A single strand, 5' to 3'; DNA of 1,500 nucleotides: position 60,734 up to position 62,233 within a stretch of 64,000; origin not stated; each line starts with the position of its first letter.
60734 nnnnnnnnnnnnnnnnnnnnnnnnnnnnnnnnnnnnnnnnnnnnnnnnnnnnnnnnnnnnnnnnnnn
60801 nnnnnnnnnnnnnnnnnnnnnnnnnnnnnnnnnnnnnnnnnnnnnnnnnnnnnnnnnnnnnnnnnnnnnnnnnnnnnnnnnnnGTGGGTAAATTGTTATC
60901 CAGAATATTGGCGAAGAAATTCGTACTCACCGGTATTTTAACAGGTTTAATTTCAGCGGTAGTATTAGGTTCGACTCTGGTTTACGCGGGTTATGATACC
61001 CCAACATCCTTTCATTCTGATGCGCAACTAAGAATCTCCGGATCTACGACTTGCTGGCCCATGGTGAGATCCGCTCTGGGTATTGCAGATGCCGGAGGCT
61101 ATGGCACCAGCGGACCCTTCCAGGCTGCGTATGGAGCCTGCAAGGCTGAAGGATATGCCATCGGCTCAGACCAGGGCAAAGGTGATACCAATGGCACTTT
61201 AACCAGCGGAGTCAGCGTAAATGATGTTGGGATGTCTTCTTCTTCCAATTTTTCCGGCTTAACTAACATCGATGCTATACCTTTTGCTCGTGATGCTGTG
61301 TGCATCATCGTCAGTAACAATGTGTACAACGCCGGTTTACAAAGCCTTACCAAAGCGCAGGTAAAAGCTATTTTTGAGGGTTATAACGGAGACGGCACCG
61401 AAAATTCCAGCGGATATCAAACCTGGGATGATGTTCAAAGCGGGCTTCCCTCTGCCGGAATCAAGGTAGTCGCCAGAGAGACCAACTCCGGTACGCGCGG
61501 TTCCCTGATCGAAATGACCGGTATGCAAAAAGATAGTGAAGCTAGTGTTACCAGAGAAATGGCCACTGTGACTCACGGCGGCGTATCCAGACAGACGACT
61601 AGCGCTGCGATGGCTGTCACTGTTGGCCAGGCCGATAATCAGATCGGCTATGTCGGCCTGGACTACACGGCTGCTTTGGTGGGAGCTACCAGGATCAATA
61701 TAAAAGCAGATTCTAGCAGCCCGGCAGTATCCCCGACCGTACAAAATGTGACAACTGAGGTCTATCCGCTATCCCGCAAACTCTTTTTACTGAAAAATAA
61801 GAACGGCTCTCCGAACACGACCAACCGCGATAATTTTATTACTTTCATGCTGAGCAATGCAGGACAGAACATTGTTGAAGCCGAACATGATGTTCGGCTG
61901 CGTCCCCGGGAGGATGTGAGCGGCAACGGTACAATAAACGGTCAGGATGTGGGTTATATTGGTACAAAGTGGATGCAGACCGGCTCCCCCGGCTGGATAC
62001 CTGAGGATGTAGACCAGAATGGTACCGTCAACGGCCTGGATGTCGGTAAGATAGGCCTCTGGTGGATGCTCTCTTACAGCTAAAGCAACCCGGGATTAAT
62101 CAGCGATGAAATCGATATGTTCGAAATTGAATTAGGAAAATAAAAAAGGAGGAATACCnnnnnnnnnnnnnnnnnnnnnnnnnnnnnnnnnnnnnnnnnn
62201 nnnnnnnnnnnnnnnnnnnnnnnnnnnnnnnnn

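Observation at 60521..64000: Candidate cohesin-dockerin-assembled cell-surface phosphate-capture complex under Pho-box control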

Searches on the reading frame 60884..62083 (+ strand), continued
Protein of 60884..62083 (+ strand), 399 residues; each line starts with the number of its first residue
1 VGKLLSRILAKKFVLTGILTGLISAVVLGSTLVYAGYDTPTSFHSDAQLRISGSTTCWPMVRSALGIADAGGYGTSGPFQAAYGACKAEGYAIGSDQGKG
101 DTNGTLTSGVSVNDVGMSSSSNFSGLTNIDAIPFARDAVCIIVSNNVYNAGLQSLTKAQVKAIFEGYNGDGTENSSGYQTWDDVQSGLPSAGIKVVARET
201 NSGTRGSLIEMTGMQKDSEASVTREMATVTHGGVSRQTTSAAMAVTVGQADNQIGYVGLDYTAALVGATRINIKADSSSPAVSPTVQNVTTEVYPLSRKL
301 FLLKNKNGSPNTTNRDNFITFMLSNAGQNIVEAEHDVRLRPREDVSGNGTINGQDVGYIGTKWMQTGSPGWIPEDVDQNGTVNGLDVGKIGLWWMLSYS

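Call 100: find_encoding_contigs(protein=P0185, flank=10000, max_places=4)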
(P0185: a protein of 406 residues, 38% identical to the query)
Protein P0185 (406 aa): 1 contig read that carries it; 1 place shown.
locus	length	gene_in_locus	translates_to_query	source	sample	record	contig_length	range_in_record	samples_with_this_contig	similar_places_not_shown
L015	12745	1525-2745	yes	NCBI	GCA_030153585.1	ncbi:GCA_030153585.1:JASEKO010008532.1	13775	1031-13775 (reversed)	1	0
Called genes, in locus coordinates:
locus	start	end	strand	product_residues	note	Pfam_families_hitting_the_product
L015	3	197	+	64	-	?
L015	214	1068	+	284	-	PF02463:SMC_N (faint), PF00005:ABC_tran, PF13304:AAA_21 (weak)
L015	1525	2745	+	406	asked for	PF12849:PBP_like_2, PF13531:SBP_bac_11 (weak)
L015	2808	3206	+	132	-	-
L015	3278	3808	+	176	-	PF01833:TIG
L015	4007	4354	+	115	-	-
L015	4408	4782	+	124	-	-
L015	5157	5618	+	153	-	-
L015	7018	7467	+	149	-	PF00963:Cohesin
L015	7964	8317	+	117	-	-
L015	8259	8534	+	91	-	-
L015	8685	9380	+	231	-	-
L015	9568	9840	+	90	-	-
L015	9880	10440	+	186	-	PF12849:PBP_like_2 (faint)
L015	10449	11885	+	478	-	PF00528:BPD_transp_1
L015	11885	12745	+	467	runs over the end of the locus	PF00528:BPD_transp_1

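Call 113: search_protein_families(library=pfam, proteins=[L006:3402-3863:+, L002:8483-8989:+, L013:9522-9989:+, L013:10095-11660:+], max_evalue=10)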
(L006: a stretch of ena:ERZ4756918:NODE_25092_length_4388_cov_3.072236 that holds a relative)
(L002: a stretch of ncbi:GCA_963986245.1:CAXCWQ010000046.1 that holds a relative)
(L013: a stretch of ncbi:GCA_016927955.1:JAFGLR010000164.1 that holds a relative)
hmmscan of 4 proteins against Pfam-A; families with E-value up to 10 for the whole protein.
L006:3402-3863:+ (154 aa): 0 families

L002:8483-8989:+ (169 aa): 0 families

L013:9522-9989:+ (156 aa): 0 families

L013:10095-11660:+ (521 aa): 6 families
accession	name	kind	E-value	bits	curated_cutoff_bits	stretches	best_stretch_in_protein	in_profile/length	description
PF10633.15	NPCBM_assoc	-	0.0086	16.7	24.4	1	113-136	45-68/78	NPCBM-associated, NEW3 domain of alpha-galactosidase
PF06280.18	fn3_5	-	0.012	16.7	27.6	1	80-134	33-86/112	Fn3-like domain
PF13273.12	DUF4064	-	0.088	13.5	32.1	1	449-507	28-85/102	Protein of unknown function (DUF4064)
PF06030.18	WxLIP_PGBD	-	0.1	13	27.3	1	57-138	41-114/121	WxL Interacting Protein, peptidoglycan binding domain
PF11700.14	ATG22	-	0.2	10.7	24.1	1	467-510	181-224/482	Vacuole effluxer Atg22 like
PF16933.10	PelG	-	0.34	10.2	29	1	6-41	65-100/452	Putative exopolysaccharide Exporter (EPS-E)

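Call 127: search_protein_families(library=pfam, proteins=[L013:11699-17923:+, L011:1719-2138:+, L013:7980-9992:+, L011:3-245:+], max_evalue=0.01)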
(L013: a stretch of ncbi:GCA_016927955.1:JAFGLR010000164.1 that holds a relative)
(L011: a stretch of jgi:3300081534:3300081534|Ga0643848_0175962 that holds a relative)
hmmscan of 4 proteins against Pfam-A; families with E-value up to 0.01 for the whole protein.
L013:11699-17923:+ (2075 aa): 3 families
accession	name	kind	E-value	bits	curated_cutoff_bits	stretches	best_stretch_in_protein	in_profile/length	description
PF01833.30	TIG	-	3.2e-111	364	20.9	16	424-498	1-81/84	IPT/TIG domain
PF20144.5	TIG_SUH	-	1.6e-28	99.1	24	0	502-554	1-52/94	TIG domain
PF00404.24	Dockerin_1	-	1e-05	26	22.9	1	906-950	3-50/57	Dockerin type I domain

L011:1719-2138:+ (140 aa): 1 family
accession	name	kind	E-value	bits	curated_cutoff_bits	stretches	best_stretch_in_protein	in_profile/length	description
PF00963.24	Cohesin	-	3.9e-05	24.3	24.1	1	59-139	16-97/139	Cohesin domain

L013:7980-9992:+ (670 aa): 2 families
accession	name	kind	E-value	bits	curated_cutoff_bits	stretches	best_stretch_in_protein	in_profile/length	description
PF00963.24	Cohesin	-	4.1e-20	72.8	24.1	2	45-177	9-136/139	Cohesin domain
PF01833.30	TIG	-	7.9e-15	55.1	20.9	2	185-249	1-72/84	IPT/TIG domain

L011:3-245:+ (80 aa): 0 families

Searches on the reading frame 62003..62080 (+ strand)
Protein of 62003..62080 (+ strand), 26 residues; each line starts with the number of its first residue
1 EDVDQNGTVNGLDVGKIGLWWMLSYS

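Call 8: search_protein_families(library=pfam, proteins=[window:62003-62080:+], max_evalue=10)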
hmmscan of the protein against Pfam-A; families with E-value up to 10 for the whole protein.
seq(26 aa): 1 family
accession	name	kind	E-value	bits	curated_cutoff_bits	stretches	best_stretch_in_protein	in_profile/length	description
PF00404.24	Dockerin_1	-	0.085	13.5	22.9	1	2-14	3-15/57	Dockerin type I domain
